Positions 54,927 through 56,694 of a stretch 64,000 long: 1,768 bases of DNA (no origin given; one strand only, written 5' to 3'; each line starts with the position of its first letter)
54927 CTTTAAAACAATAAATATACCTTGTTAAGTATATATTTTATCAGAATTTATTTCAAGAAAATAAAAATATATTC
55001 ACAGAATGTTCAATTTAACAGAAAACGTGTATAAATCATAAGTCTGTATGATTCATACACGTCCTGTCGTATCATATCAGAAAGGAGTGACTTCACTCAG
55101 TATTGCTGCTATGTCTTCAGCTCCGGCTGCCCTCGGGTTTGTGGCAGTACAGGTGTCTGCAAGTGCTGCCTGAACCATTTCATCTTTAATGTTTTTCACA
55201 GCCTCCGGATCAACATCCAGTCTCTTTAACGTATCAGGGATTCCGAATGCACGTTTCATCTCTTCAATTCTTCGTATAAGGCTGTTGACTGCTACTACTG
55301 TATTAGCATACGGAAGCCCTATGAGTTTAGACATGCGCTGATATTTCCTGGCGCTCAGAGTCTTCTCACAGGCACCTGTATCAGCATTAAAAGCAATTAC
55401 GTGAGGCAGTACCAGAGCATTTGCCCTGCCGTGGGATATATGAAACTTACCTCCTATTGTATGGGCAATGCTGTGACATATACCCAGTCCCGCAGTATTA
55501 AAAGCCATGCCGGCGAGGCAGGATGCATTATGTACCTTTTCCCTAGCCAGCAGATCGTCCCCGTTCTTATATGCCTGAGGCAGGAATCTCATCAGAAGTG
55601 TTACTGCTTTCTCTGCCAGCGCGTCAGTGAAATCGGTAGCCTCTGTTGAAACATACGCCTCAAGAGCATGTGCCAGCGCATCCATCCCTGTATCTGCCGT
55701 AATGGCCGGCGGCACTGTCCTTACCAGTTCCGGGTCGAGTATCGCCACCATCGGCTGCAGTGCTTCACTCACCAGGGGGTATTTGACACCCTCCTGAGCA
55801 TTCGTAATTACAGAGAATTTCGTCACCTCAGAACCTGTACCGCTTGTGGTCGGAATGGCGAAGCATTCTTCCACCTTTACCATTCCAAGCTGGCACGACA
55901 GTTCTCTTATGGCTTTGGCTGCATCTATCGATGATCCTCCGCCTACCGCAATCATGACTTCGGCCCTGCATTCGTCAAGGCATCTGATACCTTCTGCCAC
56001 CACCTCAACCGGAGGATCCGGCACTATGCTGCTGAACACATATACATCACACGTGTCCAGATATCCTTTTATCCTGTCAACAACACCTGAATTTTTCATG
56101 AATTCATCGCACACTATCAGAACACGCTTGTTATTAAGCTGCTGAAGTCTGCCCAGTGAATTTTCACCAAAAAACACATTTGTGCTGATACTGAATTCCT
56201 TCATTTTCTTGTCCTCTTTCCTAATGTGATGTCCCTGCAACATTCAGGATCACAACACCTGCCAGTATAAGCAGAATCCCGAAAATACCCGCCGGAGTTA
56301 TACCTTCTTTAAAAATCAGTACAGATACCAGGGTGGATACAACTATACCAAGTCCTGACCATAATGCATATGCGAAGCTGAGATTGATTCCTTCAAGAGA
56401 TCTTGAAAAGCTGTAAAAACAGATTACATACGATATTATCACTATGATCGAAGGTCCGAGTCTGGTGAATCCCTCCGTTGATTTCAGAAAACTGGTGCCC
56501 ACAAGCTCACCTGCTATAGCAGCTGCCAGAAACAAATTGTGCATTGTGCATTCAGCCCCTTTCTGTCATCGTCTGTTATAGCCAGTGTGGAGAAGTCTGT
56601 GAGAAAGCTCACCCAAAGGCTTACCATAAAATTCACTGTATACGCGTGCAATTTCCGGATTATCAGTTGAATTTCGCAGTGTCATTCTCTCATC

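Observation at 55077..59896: cooS - [FeFe]-hydrogenase - SMR - alcohol dehydrogenase block fused onto a microcompartment operon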

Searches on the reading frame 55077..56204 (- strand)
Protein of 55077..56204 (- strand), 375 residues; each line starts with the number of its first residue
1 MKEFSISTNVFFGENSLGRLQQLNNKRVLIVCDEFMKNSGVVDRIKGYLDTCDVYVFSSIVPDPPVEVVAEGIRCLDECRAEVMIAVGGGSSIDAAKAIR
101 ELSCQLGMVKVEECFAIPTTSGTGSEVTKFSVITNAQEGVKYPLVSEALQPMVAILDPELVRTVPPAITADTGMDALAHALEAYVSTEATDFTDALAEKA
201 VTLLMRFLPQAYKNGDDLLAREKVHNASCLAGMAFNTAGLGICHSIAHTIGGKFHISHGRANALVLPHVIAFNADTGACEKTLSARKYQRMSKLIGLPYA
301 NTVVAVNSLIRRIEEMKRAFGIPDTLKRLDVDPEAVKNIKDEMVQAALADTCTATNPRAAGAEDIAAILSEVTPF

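Call 6: search_protein_families(library=pfam, proteins=[window:55077-56204:-])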
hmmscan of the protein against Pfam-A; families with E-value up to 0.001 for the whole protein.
window:55077-56204:- (375 aa): 3 families
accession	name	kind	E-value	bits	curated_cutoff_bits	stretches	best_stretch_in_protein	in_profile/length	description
PF25137.1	ADH_Fe_C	-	1.3e-57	195.1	27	1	169-371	1-192/194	Fe-containing alcohol dehydrogenase family, C-terminal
PF00465.25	Fe-ADH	-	9.6e-41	139.6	31.3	1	8-158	2-168/168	Iron-containing alcohol dehydrogenase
PF13685.12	Fe-ADH_2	-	8.6e-08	32.8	28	1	20-120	14-107/149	Iron-containing alcohol dehydrogenase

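Call 7: search_protein_families(library=ncbifam, proteins=[window:55077-56204:-])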
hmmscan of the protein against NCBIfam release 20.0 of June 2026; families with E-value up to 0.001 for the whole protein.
window:55077-56204:- (375 aa): 18 families
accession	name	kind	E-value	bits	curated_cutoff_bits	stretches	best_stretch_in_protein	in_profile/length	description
NF010378.0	PRK13805.1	equivalog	2.9e-110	369.5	951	2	110-371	593-862/872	bifunctional acetaldehyde-CoA/alcohol dehydrogenase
NF041833.1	Fe_ADH_ErcA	equivalog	6.2e-80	269.1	550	1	20-371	25-380/382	alcohol dehydrogenase-like regulatory protein ErcA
TIGR02638.1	lactal_redase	equivalog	1.3e-77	261.2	523.15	1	19-367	23-377/379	lactaldehyde reductase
NF007911.0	PRK10624.1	equivalog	1.2e-72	245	537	1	11-370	12-379/382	lactaldehyde reductase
NF058672.1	4HyButDHCUPNE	equivalog_domain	1.2e-69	235.4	500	1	19-371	23-376/378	4-hydroxybutyrate dehydrogenase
NF053866.1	CholDhdGbsBBac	equivalog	1.2e-66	224.9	550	1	2-368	10-386/392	choline dehydrogenase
NF007363.0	PRK09860.1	equivalog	3.5e-62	210.7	581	1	20-369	26-379/383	L-threonine dehydrogenase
NF011998.0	PRK15454.1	equivalog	3.9e-61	206.9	556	1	3-367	23-389/395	ethanolamine utilization ethanol dehydrogenase EutG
NF050025.1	SulfAcetaldRedSarD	equivalog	5.3e-54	183.5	700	1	20-370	25-382/385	sulfoacetaldehyde reductase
TIGR03405.1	Phn_Fe-ADH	equivalog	8.3e-50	169.5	423.7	1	9-347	6-347/355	iron-containing alcohol dehydrogenase PsrA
TIGR04266.1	NDMA_methanol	equivalog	1.1e-32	113.4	625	1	22-335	35-360/420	NDMA-dependent methanol dehydrogenase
NF011717.0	PRK15138.1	equivalog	3.1e-26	92.3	645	1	6-276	8-299/387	alcohol dehydrogenase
NF041822.1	daptide_DH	equivalog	1.5e-18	66.8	300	1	113-212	106-204/363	daptide-type RiPP biosynthesis dehydogenase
NF006941.0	PRK09423.1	subfamily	1.3e-12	47.3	336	1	24-259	28-272/367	glycerol dehydrogenase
NF053832.1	GlycoaldRedHalo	equivalog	2.6e-07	30.1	550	1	24-201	28-207/363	glycolaldehyde reductase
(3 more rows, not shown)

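Call 47: find_homologous_proteins(query=window:55077-56204:-, max_evalue=1e-60)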
Query window:55077-56204:- (375 aa): 7403 proteins with E <= 1e-60 among 8000 candidates; the best 120 are listed.
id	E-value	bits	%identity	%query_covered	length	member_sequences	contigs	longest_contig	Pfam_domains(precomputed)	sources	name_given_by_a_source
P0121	1.8e-241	818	99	100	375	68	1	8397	PF13685.13,PF25137.1,PF00465.26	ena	-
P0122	2.8e-216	735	88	100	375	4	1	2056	PF13685.13,PF25137.1,PF00465.26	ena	-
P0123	1.3e-201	687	81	100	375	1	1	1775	PF13685.13,PF25137.1,PF00465.26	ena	-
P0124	4.7e-201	685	82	100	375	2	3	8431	PF13685.13,PF25137.1,PF00465.26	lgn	-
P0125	5.3e-199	679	81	100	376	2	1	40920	PF13685.13,PF25137.1,PF00465.26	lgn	-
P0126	2.1e-197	673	80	100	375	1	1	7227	PF13685.13,PF25137.1,PF00465.26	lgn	-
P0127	3.8e-196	669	81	100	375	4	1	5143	PF13685.13,PF25137.1,PF00465.26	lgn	-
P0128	6.4e-196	668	79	100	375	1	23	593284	PF13685.13,PF25137.1,PF00465.26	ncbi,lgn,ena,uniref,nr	ncbi:1-propanol dehydrogenase PduQ [Hominibacterium faecale]|uniref:1-propanol dehydrogenase PduQ n=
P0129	7.9e-196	668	79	100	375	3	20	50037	PF13685.13,PF25137.1,PF00465.26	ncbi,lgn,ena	-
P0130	9.1e-196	668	79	100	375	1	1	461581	PF13685.13,PF25137.1,PF00465.26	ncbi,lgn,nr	ncbi:iron-containing alcohol dehydrogenase [Anaerovorax odorimutans]|nr:iron-containing alcohol dehy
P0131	1.5e-195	667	79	100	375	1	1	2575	PF13685.13,PF25137.1,PF00465.26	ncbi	-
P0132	2.4e-195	667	79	100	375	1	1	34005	PF13685.13,PF25137.1,PF00465.26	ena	-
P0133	2.7e-195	666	79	100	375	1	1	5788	PF13685.13,PF25137.1,PF00465.26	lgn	-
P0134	1.0e-194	664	88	91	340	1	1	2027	PF25137.1,PF00465.26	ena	-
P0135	1.3e-194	664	79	100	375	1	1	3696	PF13685.13,PF25137.1,PF00465.26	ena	-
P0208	1.1e-174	599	71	100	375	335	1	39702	PF13685.13,PF25137.1,PF00465.26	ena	-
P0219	1.4e-173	595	68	100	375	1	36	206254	PF13685.13,PF25137.1,PF00465.26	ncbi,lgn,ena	-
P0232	5.2e-172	590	67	100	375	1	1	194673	PF13685.13,PF25137.1,PF00465.26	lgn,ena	-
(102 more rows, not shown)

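Call 48: find_encoding_contigs(protein=P0219, flank=10000, max_places=1)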
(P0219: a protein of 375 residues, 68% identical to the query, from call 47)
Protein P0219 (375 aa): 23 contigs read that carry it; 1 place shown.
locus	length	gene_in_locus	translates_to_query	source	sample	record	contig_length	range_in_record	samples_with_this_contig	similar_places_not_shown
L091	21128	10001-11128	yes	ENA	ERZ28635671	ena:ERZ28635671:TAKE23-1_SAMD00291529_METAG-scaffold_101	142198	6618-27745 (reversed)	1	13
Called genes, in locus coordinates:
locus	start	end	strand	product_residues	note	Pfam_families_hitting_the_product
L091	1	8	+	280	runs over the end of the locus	PF06723:MreB_Mbl, PF00012:HSP70 (weak), PF11104:PilM_2, PF14450:FtsA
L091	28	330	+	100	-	PF00936:BMC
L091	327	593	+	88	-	PF03319:EutN_CcmL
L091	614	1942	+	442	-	PF01512:Complex1_51K, PF13534:Fer4_17, PF13375:RnfC_N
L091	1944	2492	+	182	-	PF00936:BMC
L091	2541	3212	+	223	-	PF06249:EutQ, PF05899:Cupin_3, PF07883:Cupin_2 (weak)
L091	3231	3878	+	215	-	PF00936:BMC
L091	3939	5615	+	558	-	PF00171:Aldedh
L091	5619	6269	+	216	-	PF06130:PTAC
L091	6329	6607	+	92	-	PF00936:BMC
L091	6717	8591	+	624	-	PF03063:Prismane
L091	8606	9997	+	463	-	PF12838:Fer4_7 (faint), PF13183:Fer4_8 (faint), PF25160:LdpA_Fe-S-bd (faint), PF13187:Fer4_9 (weak), PF13237:Fer4_10 (weak), PF00037:Fer4 (weak), PF02906:Fe_hyd_lg_C, PF02256:Fe_hyd_SSU, +3 more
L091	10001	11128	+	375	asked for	PF00465:Fe-ADH, PF13685:Fe-ADH_2 (weak), PF25137:ADH_Fe_C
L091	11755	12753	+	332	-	PF04392:ABC_sub_bind, PF13458:Peripla_BP_6, PF09872:DUF2099 (weak)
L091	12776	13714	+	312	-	PF02653:BPD_transp_2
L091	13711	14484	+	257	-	PF02463:SMC_N, PF00005:ABC_tran, PF13304:AAA_21 (faint)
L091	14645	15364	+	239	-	PF02163:Peptidase_M50 (weak)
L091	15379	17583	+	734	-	PF00580:UvrD-helicase, PF13245:AAA_19, PF13604:AAA_30 (faint), PF13361:UvrD_C, PF13538:UvrD_C_2 (faint), PF21196:PcrA_UvrD_tudor (weak)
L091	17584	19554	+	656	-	PF22745:Nlig-Ia, PF01653:DNA_ligase_aden, PF16589:BRCT_2 (faint), PF03120:OB_DNA_ligase, PF14520:HHH_5 (faint), PF12826:HHH_2, PF00533:BRCT, PF12738:PTCB-BRCT (weak)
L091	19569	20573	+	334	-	PF00586:AIRS, PF02769:AIRS_C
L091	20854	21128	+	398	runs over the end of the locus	PF02515:CoA_transf_3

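Call 49: find_encoding_contigs(protein=P0208, flank=10000, max_places=1)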
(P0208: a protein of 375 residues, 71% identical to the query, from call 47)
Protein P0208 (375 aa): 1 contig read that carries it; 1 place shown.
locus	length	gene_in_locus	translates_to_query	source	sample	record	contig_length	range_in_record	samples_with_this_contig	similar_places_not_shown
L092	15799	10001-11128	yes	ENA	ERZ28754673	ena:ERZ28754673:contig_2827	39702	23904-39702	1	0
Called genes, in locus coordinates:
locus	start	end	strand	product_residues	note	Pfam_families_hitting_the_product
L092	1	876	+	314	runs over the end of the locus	PF13353:Fer4_12 (weak), PF00037:Fer4 (faint), PF12838:Fer4_7 (faint), PF13746:Fer4_18 (faint), PF12837:Fer4_6 (faint), PF13237:Fer4_10, PF13187:Fer4_9, PF04055:Radical_SAM, +1 more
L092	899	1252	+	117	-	PF00936:BMC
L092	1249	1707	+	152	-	PF03193:RsgA_GTPase (faint), PF10662:PduV-EutP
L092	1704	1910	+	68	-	-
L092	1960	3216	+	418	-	PF06723:MreB_Mbl, PF00012:HSP70 (weak), PF11104:PilM_2, PF14450:FtsA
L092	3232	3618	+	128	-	-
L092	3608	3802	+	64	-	PF03319:EutN_CcmL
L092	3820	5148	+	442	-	PF01512:Complex1_51K, PF13534:Fer4_17, PF13375:RnfC_N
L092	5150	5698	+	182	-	PF00936:BMC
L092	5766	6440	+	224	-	PF06249:EutQ, PF05899:Cupin_3 (weak)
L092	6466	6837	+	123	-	PF00936:BMC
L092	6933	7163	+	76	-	-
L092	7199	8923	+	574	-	PF00171:Aldedh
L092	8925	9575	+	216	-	PF06130:PTAC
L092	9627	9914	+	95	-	PF00936:BMC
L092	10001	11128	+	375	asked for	PF00465:Fe-ADH, PF13685:Fe-ADH_2, PF25137:ADH_Fe_C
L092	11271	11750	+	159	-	-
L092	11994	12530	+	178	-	-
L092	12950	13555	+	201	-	-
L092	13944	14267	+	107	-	-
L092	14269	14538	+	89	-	PF00072:Response_reg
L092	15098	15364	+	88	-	-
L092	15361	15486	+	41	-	-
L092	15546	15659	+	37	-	-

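Call 50: find_encoding_contigs(protein=P0232, flank=10000, max_places=1)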
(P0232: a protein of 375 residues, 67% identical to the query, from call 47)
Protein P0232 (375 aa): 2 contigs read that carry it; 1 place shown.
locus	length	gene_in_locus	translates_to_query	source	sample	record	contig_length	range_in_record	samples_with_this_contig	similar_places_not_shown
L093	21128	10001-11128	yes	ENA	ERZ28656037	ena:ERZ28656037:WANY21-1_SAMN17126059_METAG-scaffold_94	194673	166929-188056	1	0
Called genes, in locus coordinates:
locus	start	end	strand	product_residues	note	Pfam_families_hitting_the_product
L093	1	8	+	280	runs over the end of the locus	PF06723:MreB_Mbl, PF00012:HSP70 (weak), PF11104:PilM_2, PF14450:FtsA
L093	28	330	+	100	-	PF00936:BMC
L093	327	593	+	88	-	PF03319:EutN_CcmL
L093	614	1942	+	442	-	PF01512:Complex1_51K, PF13534:Fer4_17, PF13375:RnfC_N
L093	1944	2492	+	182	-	PF00936:BMC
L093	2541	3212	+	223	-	PF06249:EutQ, PF05899:Cupin_3, PF07883:Cupin_2 (weak)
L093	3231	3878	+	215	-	PF00936:BMC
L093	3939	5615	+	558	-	PF00171:Aldedh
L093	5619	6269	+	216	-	PF06130:PTAC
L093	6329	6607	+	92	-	PF00936:BMC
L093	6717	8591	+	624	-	PF03063:Prismane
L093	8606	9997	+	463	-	PF12838:Fer4_7 (faint), PF13183:Fer4_8 (faint), PF13187:Fer4_9 (weak), PF13237:Fer4_10 (weak), PF14697:Fer4_21 (weak), PF00037:Fer4 (weak), PF02906:Fe_hyd_lg_C, PF02256:Fe_hyd_SSU, +3 more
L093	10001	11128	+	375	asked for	PF00465:Fe-ADH, PF13685:Fe-ADH_2 (weak), PF25137:ADH_Fe_C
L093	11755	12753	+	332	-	PF04392:ABC_sub_bind, PF13458:Peripla_BP_6, PF09872:DUF2099 (weak)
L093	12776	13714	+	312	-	PF02653:BPD_transp_2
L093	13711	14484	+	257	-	PF02463:SMC_N, PF00005:ABC_tran, PF13304:AAA_21 (faint)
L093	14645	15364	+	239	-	PF02163:Peptidase_M50 (weak)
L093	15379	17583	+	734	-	PF00580:UvrD-helicase, PF13245:AAA_19, PF13604:AAA_30 (faint), PF13361:UvrD_C, PF13538:UvrD_C_2 (faint), PF21196:PcrA_UvrD_tudor (weak)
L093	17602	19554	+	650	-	PF22745:Nlig-Ia, PF01653:DNA_ligase_aden, PF16589:BRCT_2 (faint), PF03120:OB_DNA_ligase, PF14520:HHH_5 (faint), PF12826:HHH_2, PF00533:BRCT, PF12738:PTCB-BRCT (weak)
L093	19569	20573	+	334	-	PF00586:AIRS, PF02769:AIRS_C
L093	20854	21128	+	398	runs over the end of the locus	PF02515:CoA_transf_3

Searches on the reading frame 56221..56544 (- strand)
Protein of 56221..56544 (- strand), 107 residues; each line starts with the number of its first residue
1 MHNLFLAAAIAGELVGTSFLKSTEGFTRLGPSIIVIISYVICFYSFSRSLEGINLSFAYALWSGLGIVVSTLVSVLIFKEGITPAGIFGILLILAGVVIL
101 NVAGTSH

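Call 6: search_protein_families(library=pfam, proteins=[window:56221-56544:-])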
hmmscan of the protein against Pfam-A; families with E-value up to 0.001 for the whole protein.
window:56221-56544:- (107 aa): 2 families
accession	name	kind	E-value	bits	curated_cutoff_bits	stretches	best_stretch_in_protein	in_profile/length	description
PF00893.25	Multi_Drug_Res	-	1.8e-25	89.7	23.7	1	1-93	1-93/93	Small Multidrug Resistance protein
PF00892.27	EamA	-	7.7e-06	26.7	28.2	1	29-101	63-134/135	EamA-like transporter family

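Call 7: search_protein_families(library=ncbifam, proteins=[window:56221-56544:-])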
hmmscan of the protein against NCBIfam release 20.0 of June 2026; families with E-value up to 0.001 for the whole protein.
window:56221-56544:- (107 aa): 22 families
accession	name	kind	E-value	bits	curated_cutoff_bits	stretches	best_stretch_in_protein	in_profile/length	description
NF000384.1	QacCGHJ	equivalog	1.7e-32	111.9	160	1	1-107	1-107/107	QacCGHJ group quaternary ammonium compound efflux SMR transporter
NF012170.0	qac_SMR_J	exception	9.3e-31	106.3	210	1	1-107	1-107/107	quaternary ammonium compound efflux SMR transporter QacJ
NF000279.1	qac_SMR_H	exception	4.6e-30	104.1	205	1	1-107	1-107/107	quaternary ammonium compound efflux SMR transporter QacH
NF000023.1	qac_SMR_C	exception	5e-29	100.6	200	1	1-107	1-107/107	quaternary ammonium compound efflux SMR transporter QacC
NF000277.1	qac_SMR_G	exception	2.4e-28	98.6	200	1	1-107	1-107/107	quaternary ammonium compound efflux SMR transporter QacG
NF033137.0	SMR_qac_int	equivalog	5.8e-27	94.4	188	1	3-103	3-103/109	Qac family quaternary ammonium compound efflux SMR transporter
NF033136.1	SMR_qac_K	exception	2.8e-25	89.2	205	1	4-103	5-104/110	quaternary ammonium compound efflux SMR transporter QacK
NF051481.1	EbrA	exception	3.1e-25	88.6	160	1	4-102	6-104/104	SMR family multidrug efflux transporter EbrA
NF051482.1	EbrB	exception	2e-23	83.1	160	1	4-102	5-103/105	SMR family multidrug efflux transporter EbrB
NF000276.2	SMR_qac_E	exception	6.9e-23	80.9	185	1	4-100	4-100/101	quaternary ammonium compound efflux SMR transporter QacE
NF000278.1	SMR_qac_G2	exception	9e-23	80.8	220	1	3-103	4-104/110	quaternary ammonium compound efflux SMR transporter QacG2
NF033470.1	SMR_qac_bcrC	exception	1.4e-22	80.3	225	1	6-102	7-103/114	quaternary ammonium compound efflux SMR transporter BcrC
NF007087.1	PRK09541.1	subfamily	3.3e-21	75.8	162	1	4-104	5-105/110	EmrE family multidrug efflux SMR transporter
NF000067.2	SMR_qac_FL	exception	4.2e-21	75.5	205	1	4-102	5-103/110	quaternary ammonium compound efflux SMR transporter QacL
NF042984.1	SMR_efflux_EmrE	exception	4.8e-21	75.2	226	1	4-104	5-105/110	multidrug efflux SMR transporter EmrE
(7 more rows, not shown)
